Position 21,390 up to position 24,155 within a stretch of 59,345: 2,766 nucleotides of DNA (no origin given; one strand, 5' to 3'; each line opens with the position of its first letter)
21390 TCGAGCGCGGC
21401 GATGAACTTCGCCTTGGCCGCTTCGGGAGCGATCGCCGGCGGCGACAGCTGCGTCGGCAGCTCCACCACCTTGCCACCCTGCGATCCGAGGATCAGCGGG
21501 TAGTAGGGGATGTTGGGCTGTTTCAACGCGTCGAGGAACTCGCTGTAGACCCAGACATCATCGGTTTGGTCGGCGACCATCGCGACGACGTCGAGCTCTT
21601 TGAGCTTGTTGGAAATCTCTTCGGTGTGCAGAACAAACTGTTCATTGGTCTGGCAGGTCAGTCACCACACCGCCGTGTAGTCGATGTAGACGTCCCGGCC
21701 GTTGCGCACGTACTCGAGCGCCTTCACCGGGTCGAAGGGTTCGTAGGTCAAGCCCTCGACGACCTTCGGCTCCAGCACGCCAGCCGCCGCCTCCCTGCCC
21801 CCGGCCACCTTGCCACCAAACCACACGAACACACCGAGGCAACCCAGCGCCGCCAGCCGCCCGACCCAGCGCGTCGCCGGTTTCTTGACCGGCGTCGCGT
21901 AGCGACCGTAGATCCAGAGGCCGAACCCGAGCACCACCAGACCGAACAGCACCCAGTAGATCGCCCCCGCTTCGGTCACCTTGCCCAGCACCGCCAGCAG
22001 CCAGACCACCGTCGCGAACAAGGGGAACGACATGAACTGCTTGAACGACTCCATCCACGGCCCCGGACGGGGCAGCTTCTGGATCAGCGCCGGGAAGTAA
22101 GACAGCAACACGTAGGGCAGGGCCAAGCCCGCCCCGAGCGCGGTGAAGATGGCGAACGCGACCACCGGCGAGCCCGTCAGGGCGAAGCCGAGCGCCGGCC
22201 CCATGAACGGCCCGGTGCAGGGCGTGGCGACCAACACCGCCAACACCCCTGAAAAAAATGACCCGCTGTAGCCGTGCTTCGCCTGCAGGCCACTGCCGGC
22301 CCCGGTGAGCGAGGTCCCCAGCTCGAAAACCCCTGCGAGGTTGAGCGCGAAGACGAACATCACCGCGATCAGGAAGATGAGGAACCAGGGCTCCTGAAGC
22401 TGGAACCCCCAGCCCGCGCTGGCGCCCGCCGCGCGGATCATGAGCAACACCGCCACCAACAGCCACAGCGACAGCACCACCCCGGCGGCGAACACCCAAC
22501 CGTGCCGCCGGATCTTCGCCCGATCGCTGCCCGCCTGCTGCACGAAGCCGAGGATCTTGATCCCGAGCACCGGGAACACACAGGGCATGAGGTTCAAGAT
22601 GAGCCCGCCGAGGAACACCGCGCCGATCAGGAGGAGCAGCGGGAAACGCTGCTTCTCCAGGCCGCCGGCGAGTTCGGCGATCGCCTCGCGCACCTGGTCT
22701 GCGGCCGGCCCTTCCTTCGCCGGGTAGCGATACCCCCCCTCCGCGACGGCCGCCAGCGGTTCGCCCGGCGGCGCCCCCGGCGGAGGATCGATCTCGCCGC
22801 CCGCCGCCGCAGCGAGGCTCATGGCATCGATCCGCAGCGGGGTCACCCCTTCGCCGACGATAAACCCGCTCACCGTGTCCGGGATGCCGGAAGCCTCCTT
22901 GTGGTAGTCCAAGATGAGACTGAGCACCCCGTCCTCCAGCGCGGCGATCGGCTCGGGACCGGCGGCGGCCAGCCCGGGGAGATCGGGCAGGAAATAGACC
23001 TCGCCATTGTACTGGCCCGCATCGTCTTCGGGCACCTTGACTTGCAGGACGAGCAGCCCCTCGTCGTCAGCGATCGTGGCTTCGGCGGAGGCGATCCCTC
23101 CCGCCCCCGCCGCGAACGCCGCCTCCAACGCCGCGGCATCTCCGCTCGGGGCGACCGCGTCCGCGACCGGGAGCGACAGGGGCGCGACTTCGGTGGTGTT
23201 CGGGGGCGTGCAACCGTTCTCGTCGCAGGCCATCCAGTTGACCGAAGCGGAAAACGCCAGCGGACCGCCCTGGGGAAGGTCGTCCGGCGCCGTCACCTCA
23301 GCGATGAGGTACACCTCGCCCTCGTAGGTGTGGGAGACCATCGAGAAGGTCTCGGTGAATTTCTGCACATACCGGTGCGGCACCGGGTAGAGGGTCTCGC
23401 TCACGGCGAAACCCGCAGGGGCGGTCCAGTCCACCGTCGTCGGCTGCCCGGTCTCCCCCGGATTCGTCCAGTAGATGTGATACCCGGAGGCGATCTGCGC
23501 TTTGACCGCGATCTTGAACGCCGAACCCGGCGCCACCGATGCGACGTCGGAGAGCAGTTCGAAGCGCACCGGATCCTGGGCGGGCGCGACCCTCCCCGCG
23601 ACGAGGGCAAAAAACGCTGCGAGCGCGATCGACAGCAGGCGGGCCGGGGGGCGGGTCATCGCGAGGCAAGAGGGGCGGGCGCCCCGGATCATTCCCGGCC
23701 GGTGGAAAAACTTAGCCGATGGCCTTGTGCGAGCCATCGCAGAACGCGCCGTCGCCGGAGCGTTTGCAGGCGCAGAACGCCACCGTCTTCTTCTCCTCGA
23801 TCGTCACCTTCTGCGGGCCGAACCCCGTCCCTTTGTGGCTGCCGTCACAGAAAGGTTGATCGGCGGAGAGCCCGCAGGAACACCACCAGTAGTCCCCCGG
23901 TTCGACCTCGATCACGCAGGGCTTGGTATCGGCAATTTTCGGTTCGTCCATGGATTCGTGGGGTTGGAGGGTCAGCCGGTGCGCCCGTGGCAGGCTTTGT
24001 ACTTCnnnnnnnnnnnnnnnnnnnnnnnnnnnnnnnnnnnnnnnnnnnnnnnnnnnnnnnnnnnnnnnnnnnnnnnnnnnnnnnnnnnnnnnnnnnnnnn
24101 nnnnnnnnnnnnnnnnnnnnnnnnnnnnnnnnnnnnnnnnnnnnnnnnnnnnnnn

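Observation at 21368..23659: In-frame TGA at the first Cys of the thioredoxin WCxxC in a DsbD/ScsB-like reductase: candidate selenocysteine (W-U-L-T-C)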

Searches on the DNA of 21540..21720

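Call 59: search_rna_families(source=window, start=21540, end=21720, threshold=evalue, max_evalue=10)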
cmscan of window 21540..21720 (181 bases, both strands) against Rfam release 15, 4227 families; matches with E-value up to 10: 1.
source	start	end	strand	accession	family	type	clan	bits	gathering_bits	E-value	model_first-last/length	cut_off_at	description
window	21559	21631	+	RF01724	SAM-Chlorobi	Cis-reg;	-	15.3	35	0.92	1-87/87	no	SAM-Chlorobi RNA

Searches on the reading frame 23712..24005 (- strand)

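Call 16: search_protein_families(library=pfam, proteins=[window:23712-24005:-], max_evalue=0.001)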
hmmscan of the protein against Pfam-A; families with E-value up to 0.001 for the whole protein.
window:23712-24005:- (97 aa): 1 family
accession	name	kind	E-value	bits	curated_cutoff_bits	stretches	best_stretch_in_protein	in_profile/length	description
PF09360.15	zf-CDGSH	-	4.8e-18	65.6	29.5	2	28-58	16-48/48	Iron-binding zinc finger CDGSH type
